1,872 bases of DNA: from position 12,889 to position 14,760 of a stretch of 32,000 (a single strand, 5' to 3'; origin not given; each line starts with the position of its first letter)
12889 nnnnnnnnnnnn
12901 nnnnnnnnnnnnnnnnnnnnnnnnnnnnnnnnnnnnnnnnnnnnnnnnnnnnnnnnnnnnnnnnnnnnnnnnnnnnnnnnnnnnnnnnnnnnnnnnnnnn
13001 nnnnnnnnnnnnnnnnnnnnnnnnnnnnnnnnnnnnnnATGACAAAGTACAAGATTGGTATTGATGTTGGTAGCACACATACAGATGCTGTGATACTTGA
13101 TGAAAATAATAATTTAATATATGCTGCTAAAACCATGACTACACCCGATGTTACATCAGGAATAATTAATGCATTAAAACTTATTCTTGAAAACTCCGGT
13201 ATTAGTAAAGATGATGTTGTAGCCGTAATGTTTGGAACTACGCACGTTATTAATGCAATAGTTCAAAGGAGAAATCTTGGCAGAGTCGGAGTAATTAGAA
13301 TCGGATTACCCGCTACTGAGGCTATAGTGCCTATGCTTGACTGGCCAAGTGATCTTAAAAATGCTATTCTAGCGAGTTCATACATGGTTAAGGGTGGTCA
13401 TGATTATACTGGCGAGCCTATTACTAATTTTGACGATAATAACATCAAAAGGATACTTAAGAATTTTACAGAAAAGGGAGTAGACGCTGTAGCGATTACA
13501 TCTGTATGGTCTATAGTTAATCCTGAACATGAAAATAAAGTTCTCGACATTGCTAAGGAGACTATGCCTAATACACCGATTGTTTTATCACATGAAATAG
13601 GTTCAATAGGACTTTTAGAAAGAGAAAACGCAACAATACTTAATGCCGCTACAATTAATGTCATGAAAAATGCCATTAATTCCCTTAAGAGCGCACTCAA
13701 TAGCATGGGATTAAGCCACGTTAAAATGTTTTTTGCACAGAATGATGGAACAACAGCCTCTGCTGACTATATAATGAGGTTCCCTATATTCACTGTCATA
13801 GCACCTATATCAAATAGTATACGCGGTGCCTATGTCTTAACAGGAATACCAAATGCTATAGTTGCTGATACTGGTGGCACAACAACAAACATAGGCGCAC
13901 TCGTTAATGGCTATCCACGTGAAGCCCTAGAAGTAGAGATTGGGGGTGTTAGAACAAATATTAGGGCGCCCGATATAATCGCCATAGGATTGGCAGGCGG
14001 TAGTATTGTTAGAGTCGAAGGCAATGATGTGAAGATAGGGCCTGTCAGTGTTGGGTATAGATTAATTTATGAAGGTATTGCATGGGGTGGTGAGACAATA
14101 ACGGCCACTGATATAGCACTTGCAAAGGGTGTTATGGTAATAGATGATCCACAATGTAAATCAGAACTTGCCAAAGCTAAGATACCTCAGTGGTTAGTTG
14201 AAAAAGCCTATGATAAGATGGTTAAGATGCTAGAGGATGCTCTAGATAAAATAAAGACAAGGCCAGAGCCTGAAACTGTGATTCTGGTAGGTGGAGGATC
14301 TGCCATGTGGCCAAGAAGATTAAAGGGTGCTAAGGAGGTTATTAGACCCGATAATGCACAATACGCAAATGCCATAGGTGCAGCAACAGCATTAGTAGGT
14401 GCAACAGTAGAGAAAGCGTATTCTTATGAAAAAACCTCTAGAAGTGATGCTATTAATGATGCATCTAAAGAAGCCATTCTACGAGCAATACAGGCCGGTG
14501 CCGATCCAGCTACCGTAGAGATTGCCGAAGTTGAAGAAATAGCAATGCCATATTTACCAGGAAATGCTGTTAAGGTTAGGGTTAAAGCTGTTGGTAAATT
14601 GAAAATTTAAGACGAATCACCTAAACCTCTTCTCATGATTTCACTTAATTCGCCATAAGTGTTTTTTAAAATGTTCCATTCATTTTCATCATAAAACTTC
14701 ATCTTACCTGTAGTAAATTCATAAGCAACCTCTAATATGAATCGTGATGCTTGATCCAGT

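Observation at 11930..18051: AT-rich island: DUF917, HyuA-like hydantoinase, DUF1177, AroM, a small membrane protein and a CodB-like NCS1 permease, a candidate uncharacterised cyclic-amide utilisation system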

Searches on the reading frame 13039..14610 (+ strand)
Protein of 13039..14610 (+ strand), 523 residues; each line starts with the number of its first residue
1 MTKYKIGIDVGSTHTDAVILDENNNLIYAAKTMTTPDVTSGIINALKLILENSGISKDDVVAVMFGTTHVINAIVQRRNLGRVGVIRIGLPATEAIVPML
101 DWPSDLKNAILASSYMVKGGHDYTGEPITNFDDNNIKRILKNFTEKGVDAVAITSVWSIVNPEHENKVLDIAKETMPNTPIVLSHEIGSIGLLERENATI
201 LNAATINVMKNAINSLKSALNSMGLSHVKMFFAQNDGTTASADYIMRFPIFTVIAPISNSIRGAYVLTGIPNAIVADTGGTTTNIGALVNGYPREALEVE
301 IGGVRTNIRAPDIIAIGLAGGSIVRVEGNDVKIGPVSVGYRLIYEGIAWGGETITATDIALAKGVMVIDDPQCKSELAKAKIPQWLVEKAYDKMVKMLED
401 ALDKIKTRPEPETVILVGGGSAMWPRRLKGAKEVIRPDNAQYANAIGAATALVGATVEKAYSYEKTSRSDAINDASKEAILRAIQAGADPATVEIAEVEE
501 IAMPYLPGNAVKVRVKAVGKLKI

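Call 3: search_protein_families(library=pfam, proteins=[window:13039-14610:+], max_evalue=0.01)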
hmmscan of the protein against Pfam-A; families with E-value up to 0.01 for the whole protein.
window:13039-14610:+ (523 aa): 5 families
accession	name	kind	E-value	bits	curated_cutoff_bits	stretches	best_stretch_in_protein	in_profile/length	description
PF05378.19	Hydant_A_N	-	5.9e-41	140.6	25.2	1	5-175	1-175/176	Hydantoinase/oxoprolinase N-terminal region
PF01968.24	Hydantoinase_A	-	3.3e-25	89.4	22.9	1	195-364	1-173/291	Hydantoinase/oxoprolinase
PF01869.26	BcrAD_BadFG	-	4.1e-08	33.5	31.5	1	6-70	1-72/271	BadF/BadG/BcrA/BcrD ATPase family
PF13941.12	MutL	-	2.5e-06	27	27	1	8-60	4-60/450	MutL protein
PF00480.26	ROK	-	0.00071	19.6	22.9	1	6-72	2-69/294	ROK family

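Call 4: search_protein_families(library=ncbifam, proteins=[window:13039-14610:+], max_evalue=0.01)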
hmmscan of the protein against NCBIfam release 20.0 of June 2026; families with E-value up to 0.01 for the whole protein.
window:13039-14610:+ (523 aa): 6 families
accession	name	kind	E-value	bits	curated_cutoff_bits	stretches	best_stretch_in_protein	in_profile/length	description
NF050156.1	CapLactmsAlpCapA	equivalog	1.5e-31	109.4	1000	2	125-366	135-380/689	caprolactamase subunit alpha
NF042975.2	AcphenoCarb_ApcC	equivalog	1.4e-21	76.4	1500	2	117-394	140-426/733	acetophenone carboxylase subunit gamma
NF042960.1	AcphenoCarb_ApcA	equivalog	5.8e-06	24.8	1250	1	4-366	2-363/658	acetophenone carboxylase subunit alpha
TIGR03286.1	methan_mark_15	hypoth_equivalog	6.7e-06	25.3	455.75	1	5-67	146-204/404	methanogenesis marker 15 protein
TIGR00241.1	CoA_E_activ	domain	0.00015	21.4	125.4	0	5-62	2-57/248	acyl-CoA dehydratase activase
NF040745.1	accessory_GlmL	equivalog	0.0033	16.3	475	0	7-53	3-52/459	methylaspartate mutase accessory protein GlmL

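Call 9: search_solved_structures(query=window:13039-14610:+, max_evalue=0.01)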
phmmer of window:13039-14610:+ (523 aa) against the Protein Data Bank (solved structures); distinct sequences matched with E-value up to 0.01: 8.
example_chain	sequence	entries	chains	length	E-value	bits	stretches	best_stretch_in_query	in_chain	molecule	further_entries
7hk5_A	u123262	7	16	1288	8.8e-27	97.2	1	5-366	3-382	N-methylhydantoinase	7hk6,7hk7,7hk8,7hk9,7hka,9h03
6yra_A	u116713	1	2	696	3.2e-22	82.2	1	3-366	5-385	5-oxoprolinase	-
5l9w_B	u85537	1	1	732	3.6e-22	82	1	121-369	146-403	Acetophenone carboxylase gamma subunit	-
5svb_B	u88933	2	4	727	4.2e-13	52.1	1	138-366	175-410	Acetone carboxylase beta subunit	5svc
5m45_B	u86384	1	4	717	3.7e-12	49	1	138-366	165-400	Acetone carboxylase beta subunit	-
5l9w_b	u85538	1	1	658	2.7e-06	29.7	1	4-367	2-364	Acetophenone carboxylase alpha subunit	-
1hux_A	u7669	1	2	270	0.004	19.2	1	1-63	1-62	ACTIVATOR OF (R)-2-HYDROXYGLUTARYL-COA DEHYDRATASE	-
9gai_D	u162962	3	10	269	0.006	18.6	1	3-67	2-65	3-methylbenzoyl-CoA reductase alpha subunit MbdQ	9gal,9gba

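Call 26: find_homologous_proteins(query=window:13039-14610:+, max_evalue=1e-10)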
Query window:13039-14610:+ (523 aa): 7608 proteins with E <= 1e-10 among 8000 candidates; the best 120 are listed.
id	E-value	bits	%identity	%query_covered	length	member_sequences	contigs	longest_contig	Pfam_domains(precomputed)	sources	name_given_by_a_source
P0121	0.0e+0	1133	100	100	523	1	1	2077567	PF01869.27,PF01968.25,PF13941.13,PF05378.20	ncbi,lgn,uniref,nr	ncbi:hydantoinase/oxoprolinase family protein [Caldivirga maquilingensis]|uniref:Hydantoinase/oxopro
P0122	3.3e-281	951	81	100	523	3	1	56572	PF01869.27,PF01968.25,PF05378.20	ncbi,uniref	ncbi:MAG: hydantoinase/oxoprolinase N-terminal domain-containing protein [Vulcanisaeta sp.]|uniref:h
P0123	1.4e-278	943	82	100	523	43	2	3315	PF01869.27,PF00480.27,PF01968.25,PF13941.13,PF05378.20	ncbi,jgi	-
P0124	1.9e-275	932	78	100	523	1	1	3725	PF01869.27,PF01968.25,PF13941.13,PF05378.20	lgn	-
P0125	5.0e-273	924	78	100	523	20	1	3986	PF01869.27,PF01968.25,PF05378.20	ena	-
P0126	3.0e-268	909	78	100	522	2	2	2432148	PF01869.27,PF01968.25,PF05378.20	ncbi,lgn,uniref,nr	ncbi:hydantoinase/oxoprolinase N-terminal domain-containing protein [Vulcanisaeta souniana]|uniref:H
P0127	1.3e-262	890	76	100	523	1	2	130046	PF01869.27,PF01968.25,PF13941.13,PF05378.20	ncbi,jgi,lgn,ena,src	-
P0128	8.0e-252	854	74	100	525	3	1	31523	PF01869.27,PF01968.25,PF05378.20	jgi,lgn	-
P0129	2.6e-251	853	75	100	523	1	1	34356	PF01968.25,PF13941.13,PF05378.20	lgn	-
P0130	4.4e-246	835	72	100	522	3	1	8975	PF01869.27,PF01968.25,PF05378.20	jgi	-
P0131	5.6e-244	828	71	100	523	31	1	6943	PF01869.27,PF01968.25,PF05378.20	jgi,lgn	-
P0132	6.2e-244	828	72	100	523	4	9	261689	PF01869.27,PF01968.25,PF13941.13,PF05378.20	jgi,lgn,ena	jgi:N-methylhydantoinase A/oxoprolinase/acetone carboxylase beta subunit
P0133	5.1e-243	825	71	100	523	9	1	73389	PF01869.27,PF01968.25,PF13941.13,PF05378.20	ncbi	-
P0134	5.8e-242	822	70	100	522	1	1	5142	PF01869.27,PF01968.25,PF05378.20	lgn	-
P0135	1.9e-241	820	72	100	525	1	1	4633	PF01869.27,PF01968.25,PF05378.20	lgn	-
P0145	2.6e-236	803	69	100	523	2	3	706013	PF01869.27,PF01968.25,PF05378.20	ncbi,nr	ncbi:MAG: hydantoinase/oxoprolinase family protein [Ignisphaera sp.]|nr:hydantoinase/oxoprolinase fa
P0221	1.1e-164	567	54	99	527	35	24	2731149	PF01968.25,PF13941.13,PF05378.20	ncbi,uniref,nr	ncbi:MAG: hydantoinase/oxoprolinase family protein [Saccharolobus sp.]|uniref:hydantoinase/oxoprolin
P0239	9.7e-161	554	52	99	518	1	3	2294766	PF01869.27,PF01968.25,PF13941.13,PF05378.20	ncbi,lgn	ncbi:hydantoinase/oxoprolinase family protein [Thermococcus atlanticus]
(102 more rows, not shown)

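Call 27: find_encoding_contigs(protein=P0221, flank=8000, max_places=1)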
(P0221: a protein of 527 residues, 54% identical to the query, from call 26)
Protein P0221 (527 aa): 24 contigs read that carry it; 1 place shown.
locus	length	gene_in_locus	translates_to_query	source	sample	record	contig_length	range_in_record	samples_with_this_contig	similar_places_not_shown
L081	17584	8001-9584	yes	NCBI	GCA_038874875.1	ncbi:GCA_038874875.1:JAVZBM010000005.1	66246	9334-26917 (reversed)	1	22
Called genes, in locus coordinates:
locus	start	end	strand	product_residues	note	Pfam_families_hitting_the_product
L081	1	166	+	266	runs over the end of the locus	PF08379:Bact_transglu_N, PF01841:Transglut_core, PF04473:DUF553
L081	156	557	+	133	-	-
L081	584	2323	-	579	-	PF02538:Hydantoinase_B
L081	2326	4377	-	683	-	PF05378:Hydant_A_N, PF01968:Hydantoinase_A, PF19278:Hydant_A_C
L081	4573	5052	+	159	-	PF13404:HTH_AsnC-type, PF13412:HTH_24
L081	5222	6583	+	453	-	PF02133:Transp_cyt_pur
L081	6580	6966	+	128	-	-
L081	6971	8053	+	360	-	PF06032:S-Me-THD_N, PF20906:S-Me-THD_C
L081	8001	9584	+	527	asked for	PF05378:Hydant_A_N, PF13941:MutL (faint), PF01968:Hydantoinase_A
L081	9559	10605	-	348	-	PF06032:S-Me-THD_N, PF20906:S-Me-THD_C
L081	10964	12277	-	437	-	PF00083:Sugar_tr, PF07690:MFS_1, PF00083:Sugar_tr, PF07690:MFS_1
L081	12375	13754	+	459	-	PF00890:FAD_binding_2, PF01134:GIDA (weak), PF01266:DAO (weak), PF03486:HI0933_like (weak), PF07992:Pyr_redox_2, PF12831:FAD_oxidored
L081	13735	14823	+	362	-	-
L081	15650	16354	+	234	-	PF04967:HTH_10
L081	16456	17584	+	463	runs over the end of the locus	PF00083:Sugar_tr, PF07690:MFS_1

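Call 28: find_encoding_contigs(protein=P0239, flank=8000, max_places=1)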
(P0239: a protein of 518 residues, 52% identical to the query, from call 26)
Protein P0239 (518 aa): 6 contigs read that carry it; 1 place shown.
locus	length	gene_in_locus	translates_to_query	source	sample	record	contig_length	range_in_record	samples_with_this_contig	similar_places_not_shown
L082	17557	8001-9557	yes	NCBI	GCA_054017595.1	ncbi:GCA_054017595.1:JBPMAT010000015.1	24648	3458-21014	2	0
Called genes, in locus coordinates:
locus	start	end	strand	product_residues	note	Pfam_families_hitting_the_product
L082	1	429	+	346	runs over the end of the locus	PF00465:Fe-ADH, PF13685:Fe-ADH_2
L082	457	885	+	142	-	PF03684:UPF0179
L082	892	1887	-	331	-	PF02626:CT_A_B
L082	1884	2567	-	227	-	PF02682:CT_C_D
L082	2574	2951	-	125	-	PF01850:PIN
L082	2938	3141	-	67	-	PF01954:AF2212-like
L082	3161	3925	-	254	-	PF03746:LamB_YcsF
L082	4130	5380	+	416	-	PF01566:Nramp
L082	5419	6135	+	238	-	PF01177:Asp_Glu_race (weak), PF17645:Amdase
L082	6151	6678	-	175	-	PF13404:HTH_AsnC-type, PF13412:HTH_24, PF08279:HTH_11 (faint)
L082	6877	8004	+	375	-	PF06032:S-Me-THD_N, PF20906:S-Me-THD_C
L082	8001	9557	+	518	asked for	PF01869:BcrAD_BadFG (weak), PF05378:Hydant_A_N, PF13941:MutL (faint), PF01968:Hydantoinase_A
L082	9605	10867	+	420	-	PF02133:Transp_cyt_pur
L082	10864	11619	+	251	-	PF01177:Asp_Glu_race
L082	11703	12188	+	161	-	PF11848:DUF3368 (weak), PF17146:PIN_6, PF08745:PIN_5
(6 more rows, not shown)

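Call 29: find_encoding_contigs(protein=P0145, flank=8000, max_places=1)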
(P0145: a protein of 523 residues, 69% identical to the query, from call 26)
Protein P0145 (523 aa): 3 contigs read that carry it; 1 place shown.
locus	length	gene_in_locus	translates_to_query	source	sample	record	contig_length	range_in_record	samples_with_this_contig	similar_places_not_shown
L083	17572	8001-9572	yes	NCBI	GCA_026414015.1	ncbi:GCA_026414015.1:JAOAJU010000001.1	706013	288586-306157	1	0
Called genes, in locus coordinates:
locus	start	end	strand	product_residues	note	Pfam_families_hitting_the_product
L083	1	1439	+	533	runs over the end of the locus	PF03853:YjeF_N, PF01256:Carb_kinase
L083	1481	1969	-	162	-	PF04307:YdjM, PF06939:DUF1286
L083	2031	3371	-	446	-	PF01523:PmbA_TldD_1st (faint), PF19289:PmbA_TldD_3rd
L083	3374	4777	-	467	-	PF01523:PmbA_TldD_1st, PF19290:PmbA_TldD_2nd (weak), PF19289:PmbA_TldD_3rd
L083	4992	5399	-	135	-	-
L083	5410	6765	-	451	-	PF02133:Transp_cyt_pur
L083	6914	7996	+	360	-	PF06032:S-Me-THD_N, PF20906:S-Me-THD_C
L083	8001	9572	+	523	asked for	PF01869:BcrAD_BadFG (faint), PF05378:Hydant_A_N, PF01968:Hydantoinase_A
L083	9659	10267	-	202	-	PF01997:Translin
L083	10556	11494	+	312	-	PF01063:Aminotran_4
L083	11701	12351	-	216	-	PF01865:PhoU_div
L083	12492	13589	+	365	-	PF01384:PHO4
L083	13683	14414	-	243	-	PF01048:PNP_UDP_1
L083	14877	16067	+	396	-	PF00155:Aminotran_1_2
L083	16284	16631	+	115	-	-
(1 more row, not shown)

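Call 73: search_protein_families(library=ncbifam, proteins=[L081:9559-10605:-, L081:6971-8053:+], max_evalue=0.001)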
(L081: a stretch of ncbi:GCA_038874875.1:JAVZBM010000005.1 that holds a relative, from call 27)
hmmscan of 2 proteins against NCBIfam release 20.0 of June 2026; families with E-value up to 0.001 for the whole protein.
L081:9559-10605:- (348 aa): 2 families
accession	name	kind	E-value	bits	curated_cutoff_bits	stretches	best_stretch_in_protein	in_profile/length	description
NF058529.1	thiohydan_desulf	equivalog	3.6e-13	49.3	440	1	5-321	5-332/362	thiohydantoin desulfurase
NF058532.1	CH3_S_uro_de_S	equivalog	1.2e-10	40.9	450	1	3-319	3-323/352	S-methyl thiohydantoin desulfurase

L081:6971-8053:+ (360 aa): 2 families
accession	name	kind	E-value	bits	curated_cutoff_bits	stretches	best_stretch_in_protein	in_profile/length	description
NF058532.1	CH3_S_uro_de_S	equivalog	4e-19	68.8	450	1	7-322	4-322/352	S-methyl thiohydantoin desulfurase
NF058529.1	thiohydan_desulf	equivalog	2e-15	56.7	440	1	7-325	4-332/362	thiohydantoin desulfurase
